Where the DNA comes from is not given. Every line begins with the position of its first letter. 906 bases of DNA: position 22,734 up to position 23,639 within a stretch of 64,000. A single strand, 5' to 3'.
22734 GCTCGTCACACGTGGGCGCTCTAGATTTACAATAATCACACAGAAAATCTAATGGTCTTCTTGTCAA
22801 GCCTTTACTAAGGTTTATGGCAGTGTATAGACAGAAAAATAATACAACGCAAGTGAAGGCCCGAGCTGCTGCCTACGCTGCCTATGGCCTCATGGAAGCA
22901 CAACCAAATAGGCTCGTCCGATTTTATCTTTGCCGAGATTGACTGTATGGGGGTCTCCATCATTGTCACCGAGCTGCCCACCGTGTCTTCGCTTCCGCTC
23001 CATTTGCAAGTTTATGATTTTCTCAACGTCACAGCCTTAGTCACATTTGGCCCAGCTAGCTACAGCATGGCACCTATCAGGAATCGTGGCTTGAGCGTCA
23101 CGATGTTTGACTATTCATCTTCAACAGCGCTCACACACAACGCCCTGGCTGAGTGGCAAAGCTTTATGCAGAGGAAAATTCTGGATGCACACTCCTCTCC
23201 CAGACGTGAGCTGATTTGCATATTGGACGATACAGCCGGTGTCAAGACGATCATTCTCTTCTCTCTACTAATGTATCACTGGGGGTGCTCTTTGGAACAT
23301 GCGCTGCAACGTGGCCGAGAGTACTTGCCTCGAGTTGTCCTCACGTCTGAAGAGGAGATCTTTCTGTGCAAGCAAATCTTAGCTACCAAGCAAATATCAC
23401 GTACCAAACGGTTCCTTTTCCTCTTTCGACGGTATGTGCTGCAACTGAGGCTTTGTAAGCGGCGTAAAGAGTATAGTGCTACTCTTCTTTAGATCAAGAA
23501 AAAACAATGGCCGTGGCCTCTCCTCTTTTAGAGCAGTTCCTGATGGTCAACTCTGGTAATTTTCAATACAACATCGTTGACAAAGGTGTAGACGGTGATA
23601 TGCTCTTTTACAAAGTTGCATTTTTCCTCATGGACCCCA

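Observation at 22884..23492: DUSP-fold protein whose catalytic loop HCxxGxxRS is replaced by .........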

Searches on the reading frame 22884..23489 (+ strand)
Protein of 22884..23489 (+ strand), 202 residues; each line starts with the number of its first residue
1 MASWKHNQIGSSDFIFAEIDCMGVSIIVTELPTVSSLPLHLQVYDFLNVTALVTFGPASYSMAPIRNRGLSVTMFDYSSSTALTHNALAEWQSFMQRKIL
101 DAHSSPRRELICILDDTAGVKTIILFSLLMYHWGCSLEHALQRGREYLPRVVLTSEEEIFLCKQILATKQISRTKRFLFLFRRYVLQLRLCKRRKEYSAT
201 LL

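Call 3: search_protein_families(library=pfam, proteins=[window:22884-23489:+], max_evalue=10)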
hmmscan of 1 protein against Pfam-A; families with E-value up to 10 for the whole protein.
window:22884-23489:+ (202 aa): 0 families

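Call 4: search_solved_structures(query=window:22884-23489:+, max_evalue=10, show_alignments=3)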
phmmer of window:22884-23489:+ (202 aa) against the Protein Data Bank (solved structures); distinct sequences matched with E-value up to 10: 25.
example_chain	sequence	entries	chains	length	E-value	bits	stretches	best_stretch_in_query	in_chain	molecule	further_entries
6wur_A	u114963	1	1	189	0.0023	20.7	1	18-158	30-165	Protein tyrosine phosphatase type IVA 2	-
5k22_A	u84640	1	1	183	0.011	18.5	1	18-146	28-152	Protein tyrosine phosphatase type IVA 2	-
5k24_A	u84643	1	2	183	0.016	18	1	18-146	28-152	Protein tyrosine phosphatase type IVA 2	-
5k23_A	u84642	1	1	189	0.017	17.9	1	18-146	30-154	Protein tyrosine phosphatase type IVA 2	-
5k25_A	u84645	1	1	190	0.017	17.9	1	18-146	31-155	Protein tyrosine phosphatase type IVA 2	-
2mbc_A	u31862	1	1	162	0.042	16.6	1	20-147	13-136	Protein tyrosine phosphatase type IVA 3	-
1r6h_A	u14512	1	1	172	0.047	16.4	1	20-155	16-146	protein tyrosine phosphatase type IVA, member 3 isoform 1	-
1v3a_A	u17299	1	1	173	0.048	16.4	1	20-156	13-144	protein tyrosine phosphatase type IVA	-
6wus_B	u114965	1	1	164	0.051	16.3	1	18-157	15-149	Protein tyrosine phosphatase type IVA 1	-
5tsr_A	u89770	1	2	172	0.076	15.7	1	20-147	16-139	Protein tyrosine phosphatase type IVA 3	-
9mex_A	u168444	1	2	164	0.11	15.2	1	18-146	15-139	Protein tyrosine phosphatase type IVA 1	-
3s4o_A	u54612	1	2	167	0.14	14.8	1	27-106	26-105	Protein tyrosine phosphatase-like protein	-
9e9l_A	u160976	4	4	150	0.17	14.6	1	31-158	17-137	ShufPTP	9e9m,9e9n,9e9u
8iyi_A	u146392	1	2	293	0.26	14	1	87-152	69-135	KLLA0B09372p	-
1xm2_A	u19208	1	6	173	0.33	13.7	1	19-147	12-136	Tyrosine Phosphatase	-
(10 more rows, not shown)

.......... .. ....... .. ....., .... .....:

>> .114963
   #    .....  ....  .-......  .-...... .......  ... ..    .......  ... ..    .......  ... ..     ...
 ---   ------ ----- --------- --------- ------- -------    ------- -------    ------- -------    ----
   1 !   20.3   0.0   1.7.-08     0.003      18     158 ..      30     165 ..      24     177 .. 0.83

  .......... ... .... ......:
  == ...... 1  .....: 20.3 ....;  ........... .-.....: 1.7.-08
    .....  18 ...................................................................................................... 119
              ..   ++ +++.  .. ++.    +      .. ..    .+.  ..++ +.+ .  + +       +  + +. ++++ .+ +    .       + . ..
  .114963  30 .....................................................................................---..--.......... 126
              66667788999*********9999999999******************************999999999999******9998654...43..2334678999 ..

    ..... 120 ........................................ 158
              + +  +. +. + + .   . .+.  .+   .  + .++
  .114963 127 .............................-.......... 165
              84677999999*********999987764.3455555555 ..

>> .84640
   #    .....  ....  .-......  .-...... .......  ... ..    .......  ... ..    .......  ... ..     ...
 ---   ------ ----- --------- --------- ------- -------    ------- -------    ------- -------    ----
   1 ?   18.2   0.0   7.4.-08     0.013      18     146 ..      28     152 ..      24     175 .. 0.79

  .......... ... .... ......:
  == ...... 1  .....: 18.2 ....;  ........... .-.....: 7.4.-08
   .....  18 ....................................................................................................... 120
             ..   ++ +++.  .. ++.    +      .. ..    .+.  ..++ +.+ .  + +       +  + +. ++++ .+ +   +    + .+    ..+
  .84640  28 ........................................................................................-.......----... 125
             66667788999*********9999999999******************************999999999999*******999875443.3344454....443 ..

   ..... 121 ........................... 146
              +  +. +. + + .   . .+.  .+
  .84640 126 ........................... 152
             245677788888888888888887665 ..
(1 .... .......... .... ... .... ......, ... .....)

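Call 5: search_protein_families(library=ncbifam, proteins=[window:22884-23489:+], max_evalue=10)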
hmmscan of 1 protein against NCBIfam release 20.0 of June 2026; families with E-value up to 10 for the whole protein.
window:22884-23489:+ (202 aa): 0 families

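Call 6: find_homologous_proteins(query=window:22884-23489:+, max_evalue=0.01)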
Query window:22884-23489:+ (202 aa): 5 proteins with E <= 0.01 among 74 candidates.
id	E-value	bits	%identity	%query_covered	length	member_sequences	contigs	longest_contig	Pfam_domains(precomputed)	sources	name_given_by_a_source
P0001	2.2e-126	437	98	100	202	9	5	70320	-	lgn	-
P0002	6.6e-98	344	87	89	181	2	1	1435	-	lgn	-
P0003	2.0e-93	329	80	96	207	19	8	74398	-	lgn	-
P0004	2.3e-73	264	66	92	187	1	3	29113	-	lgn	-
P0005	1.1e-72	262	63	93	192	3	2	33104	-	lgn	-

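Call 8: list_cluster_members(proteins=[window:22884-23489:+, P0001, P0003, P0004, P0005])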
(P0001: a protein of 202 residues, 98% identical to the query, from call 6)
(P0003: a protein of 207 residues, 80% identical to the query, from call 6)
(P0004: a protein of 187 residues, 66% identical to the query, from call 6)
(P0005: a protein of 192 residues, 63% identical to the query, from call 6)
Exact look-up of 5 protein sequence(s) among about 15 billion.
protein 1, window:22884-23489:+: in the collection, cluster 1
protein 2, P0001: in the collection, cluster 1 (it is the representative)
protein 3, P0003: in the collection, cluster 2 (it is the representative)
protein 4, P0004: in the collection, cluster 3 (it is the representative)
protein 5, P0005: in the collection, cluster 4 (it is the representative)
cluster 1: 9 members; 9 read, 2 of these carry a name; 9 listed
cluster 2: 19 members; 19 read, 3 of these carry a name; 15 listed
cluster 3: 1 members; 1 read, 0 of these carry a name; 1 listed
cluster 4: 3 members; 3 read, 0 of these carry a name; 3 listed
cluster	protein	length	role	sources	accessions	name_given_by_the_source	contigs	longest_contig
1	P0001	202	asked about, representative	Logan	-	-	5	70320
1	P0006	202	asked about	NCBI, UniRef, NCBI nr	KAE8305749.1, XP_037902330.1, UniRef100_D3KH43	hypothetical protein GL50803_0019189 [Giardia duodenalis] | Uncharacterized protein n=1 Tax=Giardia intestinalis (strain ATCC 50803 / WB clone C6) ... | hypothetical protein GL50803_0019189 [Giardia intestinalis]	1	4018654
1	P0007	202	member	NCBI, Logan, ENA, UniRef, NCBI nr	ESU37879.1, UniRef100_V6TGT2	Hypothetical protein DHA2_19189 [Giardia duodenalis] | Uncharacterized protein n=1 Tax=Giardia intestinalis TaxID=5741 RepID=V6TGT2_GIAIN | Hypothetical protein DHA2_19189 [Giardia intestinalis]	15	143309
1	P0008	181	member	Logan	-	-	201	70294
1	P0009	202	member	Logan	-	-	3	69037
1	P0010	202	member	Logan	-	-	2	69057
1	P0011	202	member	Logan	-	-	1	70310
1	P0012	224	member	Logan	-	-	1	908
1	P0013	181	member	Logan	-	-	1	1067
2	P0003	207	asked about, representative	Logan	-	-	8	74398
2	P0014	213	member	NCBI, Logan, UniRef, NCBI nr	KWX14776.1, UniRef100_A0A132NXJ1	hypothetical protein QR46_1203 [Giardia duodenalis assemblage B] | Uncharacterized protein n=1 Tax=Giardia duodenalis assemblage B TaxID=1394984 ... | hypothetical protein QR46_1203 [Giardia intestinalis assemblage B]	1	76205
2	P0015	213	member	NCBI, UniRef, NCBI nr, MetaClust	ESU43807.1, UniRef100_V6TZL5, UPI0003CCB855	Hypothetical protein GSB_19189 [Giardia duodenalis] | Uncharacterized protein n=1 Tax=Giardia intestinalis TaxID=5741 RepID=V6TZL5_GIAIN | Hypothetical protein GSB_19189 [Giardia intestinalis]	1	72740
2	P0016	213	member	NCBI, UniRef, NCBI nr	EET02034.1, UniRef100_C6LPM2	Hypothetical protein GL50581_688 [Giardia duodenalis ATCC 50581] | Uncharacterized protein n=1 Tax=Giardia intestinalis (strain ATCC 50581 / GS clone H7) ... | Hypothetical protein GL50581_688 [Giardia intestinalis ATCC 50581]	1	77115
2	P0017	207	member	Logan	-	-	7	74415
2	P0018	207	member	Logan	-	-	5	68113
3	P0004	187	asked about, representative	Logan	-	-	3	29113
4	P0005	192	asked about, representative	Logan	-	-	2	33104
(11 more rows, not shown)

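Call 9: search_solved_structures(query=A1, max_evalue=1, show_alignments=2)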
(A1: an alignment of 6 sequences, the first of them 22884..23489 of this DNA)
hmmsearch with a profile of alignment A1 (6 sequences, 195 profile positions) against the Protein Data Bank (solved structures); distinct sequences matched with E-value up to 1: 28.
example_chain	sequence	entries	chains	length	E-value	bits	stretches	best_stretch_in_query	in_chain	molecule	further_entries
6wur_A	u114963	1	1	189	0.00013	24.6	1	23-146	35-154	Protein tyrosine phosphatase type IVA 2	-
5k22_A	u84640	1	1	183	0.00089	21.8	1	23-145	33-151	Protein tyrosine phosphatase type IVA 2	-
5k24_A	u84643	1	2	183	0.00089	21.8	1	23-145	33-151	Protein tyrosine phosphatase type IVA 2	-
5k25_A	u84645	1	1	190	0.00094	21.8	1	23-145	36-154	Protein tyrosine phosphatase type IVA 2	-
5k23_A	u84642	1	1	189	0.00095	21.7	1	23-145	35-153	Protein tyrosine phosphatase type IVA 2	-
6wus_B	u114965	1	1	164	0.0035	19.9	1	23-146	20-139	Protein tyrosine phosphatase type IVA 1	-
9e9l_A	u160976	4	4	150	0.0042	19.6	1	43-157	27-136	ShufPTP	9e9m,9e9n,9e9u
2mbc_A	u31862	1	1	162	0.0066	19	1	24-146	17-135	Protein tyrosine phosphatase type IVA 3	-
1r6h_A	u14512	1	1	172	0.0077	18.8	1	24-146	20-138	protein tyrosine phosphatase type IVA, member 3 isoform 1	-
1v3a_A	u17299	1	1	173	0.0078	18.8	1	24-146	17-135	protein tyrosine phosphatase type IVA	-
5tsr_A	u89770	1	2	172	0.01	18.4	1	24-146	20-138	Protein tyrosine phosphatase type IVA 3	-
9mex_A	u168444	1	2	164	0.017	17.7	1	23-144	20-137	Protein tyrosine phosphatase type IVA 1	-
3s4o_A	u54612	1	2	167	0.023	17.2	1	27-106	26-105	Protein tyrosine phosphatase-like protein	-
1zck_A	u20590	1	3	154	0.026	17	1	23-144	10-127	protein tyrosine phosphatase 4a1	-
5bx1_A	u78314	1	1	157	0.028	17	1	23-144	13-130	Protein tyrosine phosphatase type IVA 1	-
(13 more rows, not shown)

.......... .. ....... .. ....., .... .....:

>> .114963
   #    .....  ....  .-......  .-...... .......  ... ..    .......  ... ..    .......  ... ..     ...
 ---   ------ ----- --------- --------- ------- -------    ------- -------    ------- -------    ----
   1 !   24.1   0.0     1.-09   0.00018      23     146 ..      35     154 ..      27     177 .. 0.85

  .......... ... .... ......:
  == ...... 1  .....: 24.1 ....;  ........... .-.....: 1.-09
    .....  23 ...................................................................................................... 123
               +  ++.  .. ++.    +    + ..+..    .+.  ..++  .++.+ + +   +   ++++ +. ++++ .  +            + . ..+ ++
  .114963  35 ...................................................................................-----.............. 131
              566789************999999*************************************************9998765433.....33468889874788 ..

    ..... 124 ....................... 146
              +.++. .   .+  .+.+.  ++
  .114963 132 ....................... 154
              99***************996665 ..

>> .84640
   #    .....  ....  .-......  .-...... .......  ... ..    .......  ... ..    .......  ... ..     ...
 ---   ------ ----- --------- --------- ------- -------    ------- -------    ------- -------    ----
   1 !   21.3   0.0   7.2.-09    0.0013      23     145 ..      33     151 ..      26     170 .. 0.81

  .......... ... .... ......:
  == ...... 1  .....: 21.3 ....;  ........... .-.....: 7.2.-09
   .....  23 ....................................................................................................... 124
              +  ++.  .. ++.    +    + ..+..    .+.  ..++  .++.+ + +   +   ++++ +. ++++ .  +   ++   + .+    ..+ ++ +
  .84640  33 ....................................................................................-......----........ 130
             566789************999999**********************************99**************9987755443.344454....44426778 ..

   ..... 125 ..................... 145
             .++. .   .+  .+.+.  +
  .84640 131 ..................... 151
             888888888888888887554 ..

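Call 16: predict_structure(alignment_id=A1)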
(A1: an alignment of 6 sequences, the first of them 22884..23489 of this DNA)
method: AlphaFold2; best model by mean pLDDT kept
length: 202 residues; sequences in the alignment: 6
mean_pLDDT: 59.5   pTM: 0.55
mean pLDDT of the five models: 59.5, 57.8, 55.7, 55.0, 54.7
residues with pLDDT >= 90: 0; 70-90: 74; 50-70: 55; < 50: 73
segments of 3 or more residues with pLDDT < 50: 1-10, 130-133, 147-153, 155-160, 162-202
pLDDT, mean of each block of 10 residues (from residue 1): 36 63 73 81 86 72 82 72 63 77 77 66 51 50 51 49 46 33 35 33 31
secondary structure, 60 per line:
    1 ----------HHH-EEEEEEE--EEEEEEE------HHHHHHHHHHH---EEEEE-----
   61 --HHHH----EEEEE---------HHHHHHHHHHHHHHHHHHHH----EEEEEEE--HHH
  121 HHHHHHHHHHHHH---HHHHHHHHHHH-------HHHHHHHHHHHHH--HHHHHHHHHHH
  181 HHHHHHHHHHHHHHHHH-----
elements in order: E15-21 E24-30 H37-47 E51-55 H63-66 E71-75 H85-104 E109-115 H118-133 H137-147 H155-167 H170-197

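Call 19: fold_search(model_id=the predicted structure, library=pdb)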
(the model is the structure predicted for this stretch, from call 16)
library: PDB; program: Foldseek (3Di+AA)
matches with E <= 10: 1346; with E <= 0.001: 84
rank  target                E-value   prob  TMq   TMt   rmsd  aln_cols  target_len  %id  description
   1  5tsr_C                1.1e-07  1.00  0.60  0.77   2.6       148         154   17  Crystal structure of PRL-3 phosphatase in complex with the Bateman domain of CNNM3 magnesium transporter (released 2017-02-08)
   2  5k22_A                1.1e-07  1.00  0.58  0.73   2.9       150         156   20  Crystal structure of the complex between human PRL-2 phosphatase in reduced state and Bateman domain of human CNNM3 (released 2016-10-12)
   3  5bx1                  1.3e-07  1.00  0.59  0.75   3.0       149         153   18  Crystal Structure of PRL-1 complex with compound analogy 3 (released 2016-12-21)
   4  5k24_A                1.3e-07  1.00  0.58  0.75   2.9       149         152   20  Crystal structure of the complex between phosphatase PRL-2 in the oxidized state with the Bateman domain of murine mag (released 2016-10-12)
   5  3s4o_A                1.6e-07  1.00  0.57  0.69   3.4       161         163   17  Protein Tyrosine Phosphatase (putative) from Leishmania major (released 2011-06-15)
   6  5tsr_A                2.1e-07  1.00  0.59  0.75   2.9       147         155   18  Crystal structure of PRL-3 phosphatase in complex with the Bateman domain of CNNM3 magnesium transporter (released 2017-02-08)
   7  6wur_A                2.4e-07  1.00  0.59  0.73   2.9       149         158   20  Crystal structure of PRL-2 phosphatase C101D mutant in complex with the Bateman domain of CNNM3 magnesium transporter (released 2020-07-01)
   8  5z59                  2.4e-07  1.00  0.50  0.66   3.7       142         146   21  Crystal structure of Tk-PTP in the inactive form (released 2018-06-27)
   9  6wus_B                2.5e-07  1.00  0.57  0.74   2.9       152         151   18  Crystal structure of PRL-1 phosphatase C104D mutant in complex with the Bateman domain of CNNM2 magnesium transporter (released 2020-07-01)
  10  5k23_A                2.7e-07  1.00  0.58  0.73   3.0       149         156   20  Crystal structure of the complex between human phosphatase PRL-2 in the oxidized state with the Bateman domain of huma (released 2016-10-12)
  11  8ct8_C                3.9e-07  1.00  0.57  0.72   3.2       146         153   16  Crystal structure of Drosophila melanogaster PRL/CBS-pair domain complex (released 2023-03-01)
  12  5lxq_B                5.4e-07  1.00  0.57  0.74   3.2       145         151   16  Structure of PRL-1 in complex with the Bateman domain of CNNM2 (released 2016-12-07)
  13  5k25_A                6.6e-07  1.00  0.58  0.72   3.1       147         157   20  Crystal structure of human phosphatase PRL-2 in complex with the ADP-bound Bateman domain of human magnesium transport (released 2016-10-12)
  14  1rxd_B                7.5e-07  1.00  0.60  0.78   2.6       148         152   18  Crystal structure of human protein tyrosine phosphatase 4A1 (released 2004-12-28)
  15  1xm2_F                8.5e-07  1.00  0.57  0.75   3.0       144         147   15  Crystal structure of Human PRL-1 (released 2005-01-25)
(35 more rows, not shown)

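Call 21: search_protein_representatives(alignment_id=A1)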
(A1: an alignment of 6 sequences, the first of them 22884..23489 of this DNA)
Query: 6 sequences, 195 profile positions. Proteins with E-value up to 0.001 (for the whole library): 3; up to 1e-10: 2; up to 1e-30: 1. The best 3 are listed.
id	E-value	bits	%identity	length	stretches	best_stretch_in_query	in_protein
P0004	2.3e-109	379.4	-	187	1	9-194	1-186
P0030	2.6e-30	121.5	-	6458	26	73-102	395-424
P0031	6.0e-04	35.5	-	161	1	19-146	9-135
